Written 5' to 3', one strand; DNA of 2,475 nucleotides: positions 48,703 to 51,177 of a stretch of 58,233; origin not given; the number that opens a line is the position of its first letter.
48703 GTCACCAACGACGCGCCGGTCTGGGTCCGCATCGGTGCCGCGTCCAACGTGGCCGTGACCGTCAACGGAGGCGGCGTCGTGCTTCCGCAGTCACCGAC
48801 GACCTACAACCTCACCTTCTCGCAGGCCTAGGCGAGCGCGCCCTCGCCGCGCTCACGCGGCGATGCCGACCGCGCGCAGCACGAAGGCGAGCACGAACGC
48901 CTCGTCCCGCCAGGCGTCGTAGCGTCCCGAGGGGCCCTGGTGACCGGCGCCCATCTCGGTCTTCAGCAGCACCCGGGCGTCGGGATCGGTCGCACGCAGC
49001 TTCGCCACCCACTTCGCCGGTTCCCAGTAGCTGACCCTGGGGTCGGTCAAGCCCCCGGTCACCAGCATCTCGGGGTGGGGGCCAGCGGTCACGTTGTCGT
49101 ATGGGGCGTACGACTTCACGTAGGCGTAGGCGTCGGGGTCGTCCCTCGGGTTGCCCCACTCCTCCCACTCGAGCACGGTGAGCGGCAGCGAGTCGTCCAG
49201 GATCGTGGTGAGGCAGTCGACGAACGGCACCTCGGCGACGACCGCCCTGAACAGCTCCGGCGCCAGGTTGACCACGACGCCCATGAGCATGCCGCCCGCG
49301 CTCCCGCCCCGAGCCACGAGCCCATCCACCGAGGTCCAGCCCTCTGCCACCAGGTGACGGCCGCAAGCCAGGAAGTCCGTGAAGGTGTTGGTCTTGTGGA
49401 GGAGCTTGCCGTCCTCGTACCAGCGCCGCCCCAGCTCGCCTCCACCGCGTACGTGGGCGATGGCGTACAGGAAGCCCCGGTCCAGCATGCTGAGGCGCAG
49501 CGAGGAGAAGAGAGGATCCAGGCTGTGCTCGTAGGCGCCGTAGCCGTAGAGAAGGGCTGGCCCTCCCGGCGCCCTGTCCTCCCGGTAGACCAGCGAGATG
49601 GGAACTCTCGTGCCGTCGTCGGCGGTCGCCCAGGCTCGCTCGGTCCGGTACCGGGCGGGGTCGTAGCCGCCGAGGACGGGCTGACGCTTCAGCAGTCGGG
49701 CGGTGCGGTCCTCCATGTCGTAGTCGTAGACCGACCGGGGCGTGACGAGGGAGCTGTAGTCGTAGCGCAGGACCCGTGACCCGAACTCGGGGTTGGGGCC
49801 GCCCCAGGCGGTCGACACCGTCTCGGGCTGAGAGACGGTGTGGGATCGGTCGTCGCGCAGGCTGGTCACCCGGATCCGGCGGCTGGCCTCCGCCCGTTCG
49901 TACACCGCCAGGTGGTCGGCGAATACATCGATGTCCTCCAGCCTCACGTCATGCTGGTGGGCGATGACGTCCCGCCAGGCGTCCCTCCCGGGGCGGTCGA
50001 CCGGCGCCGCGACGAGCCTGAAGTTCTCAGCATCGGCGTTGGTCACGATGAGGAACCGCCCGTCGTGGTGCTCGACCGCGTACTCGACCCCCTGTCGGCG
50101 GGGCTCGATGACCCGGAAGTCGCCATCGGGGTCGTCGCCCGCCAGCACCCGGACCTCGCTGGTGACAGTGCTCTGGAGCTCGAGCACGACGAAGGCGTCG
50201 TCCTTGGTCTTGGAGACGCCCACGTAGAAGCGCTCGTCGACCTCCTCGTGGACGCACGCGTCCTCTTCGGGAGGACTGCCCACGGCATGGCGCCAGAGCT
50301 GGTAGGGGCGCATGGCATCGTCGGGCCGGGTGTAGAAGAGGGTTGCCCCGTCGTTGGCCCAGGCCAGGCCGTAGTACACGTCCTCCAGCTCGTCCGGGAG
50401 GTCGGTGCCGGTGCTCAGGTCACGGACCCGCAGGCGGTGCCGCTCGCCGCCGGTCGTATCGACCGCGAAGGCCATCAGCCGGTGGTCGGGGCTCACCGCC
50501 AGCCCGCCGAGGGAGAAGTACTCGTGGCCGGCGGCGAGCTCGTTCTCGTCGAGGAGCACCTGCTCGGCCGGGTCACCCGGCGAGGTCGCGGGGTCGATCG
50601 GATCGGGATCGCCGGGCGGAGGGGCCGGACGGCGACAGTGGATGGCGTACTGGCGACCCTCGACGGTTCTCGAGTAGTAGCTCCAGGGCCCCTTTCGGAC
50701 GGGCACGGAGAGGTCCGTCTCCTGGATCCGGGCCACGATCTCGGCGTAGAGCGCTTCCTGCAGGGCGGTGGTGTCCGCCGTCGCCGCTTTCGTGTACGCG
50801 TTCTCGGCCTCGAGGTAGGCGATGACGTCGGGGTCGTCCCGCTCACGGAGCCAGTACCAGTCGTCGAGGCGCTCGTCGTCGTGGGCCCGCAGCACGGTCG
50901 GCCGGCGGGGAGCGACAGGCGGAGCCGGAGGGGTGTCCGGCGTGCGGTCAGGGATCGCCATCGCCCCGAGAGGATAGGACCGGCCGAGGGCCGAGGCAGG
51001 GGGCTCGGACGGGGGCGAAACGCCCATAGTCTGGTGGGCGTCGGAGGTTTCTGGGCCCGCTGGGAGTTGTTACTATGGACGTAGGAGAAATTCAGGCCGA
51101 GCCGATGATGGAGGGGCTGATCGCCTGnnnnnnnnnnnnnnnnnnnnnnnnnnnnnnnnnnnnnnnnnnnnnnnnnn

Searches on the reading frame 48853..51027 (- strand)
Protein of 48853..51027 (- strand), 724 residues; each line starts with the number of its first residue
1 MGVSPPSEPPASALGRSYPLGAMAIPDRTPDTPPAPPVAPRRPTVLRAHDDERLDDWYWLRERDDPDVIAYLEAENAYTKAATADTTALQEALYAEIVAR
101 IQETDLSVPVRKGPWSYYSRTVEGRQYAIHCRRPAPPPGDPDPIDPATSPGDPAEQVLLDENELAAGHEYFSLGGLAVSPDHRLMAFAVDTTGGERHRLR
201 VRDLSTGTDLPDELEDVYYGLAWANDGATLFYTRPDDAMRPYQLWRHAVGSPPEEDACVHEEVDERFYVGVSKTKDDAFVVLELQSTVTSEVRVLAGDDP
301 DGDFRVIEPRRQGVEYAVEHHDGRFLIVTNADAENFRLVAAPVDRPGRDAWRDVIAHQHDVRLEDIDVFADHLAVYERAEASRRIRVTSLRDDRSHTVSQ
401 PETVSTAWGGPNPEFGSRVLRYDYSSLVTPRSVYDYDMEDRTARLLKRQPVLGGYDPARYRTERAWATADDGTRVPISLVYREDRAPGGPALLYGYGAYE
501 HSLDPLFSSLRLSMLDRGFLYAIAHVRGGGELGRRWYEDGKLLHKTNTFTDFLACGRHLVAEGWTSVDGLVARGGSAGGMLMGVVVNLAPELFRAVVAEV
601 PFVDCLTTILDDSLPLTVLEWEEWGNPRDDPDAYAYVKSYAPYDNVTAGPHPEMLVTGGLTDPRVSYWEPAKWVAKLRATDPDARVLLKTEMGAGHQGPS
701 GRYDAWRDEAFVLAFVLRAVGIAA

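Call 26: search_protein_families(library=pfam, proteins=[window:48853-51027:-], max_evalue=0.001)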
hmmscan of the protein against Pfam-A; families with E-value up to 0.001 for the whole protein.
window:48853-51027:- (724 aa): 2 families
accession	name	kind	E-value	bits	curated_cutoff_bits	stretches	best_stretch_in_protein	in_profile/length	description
PF02897.21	Peptidase_S9_N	-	2e-112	376.4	24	1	37-448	1-413/414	Prolyl oligopeptidase, N-terminal beta-propeller domain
PF00326.27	Peptidase_S9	-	9.4e-62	208.7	22.6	1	507-721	3-211/213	Prolyl oligopeptidase family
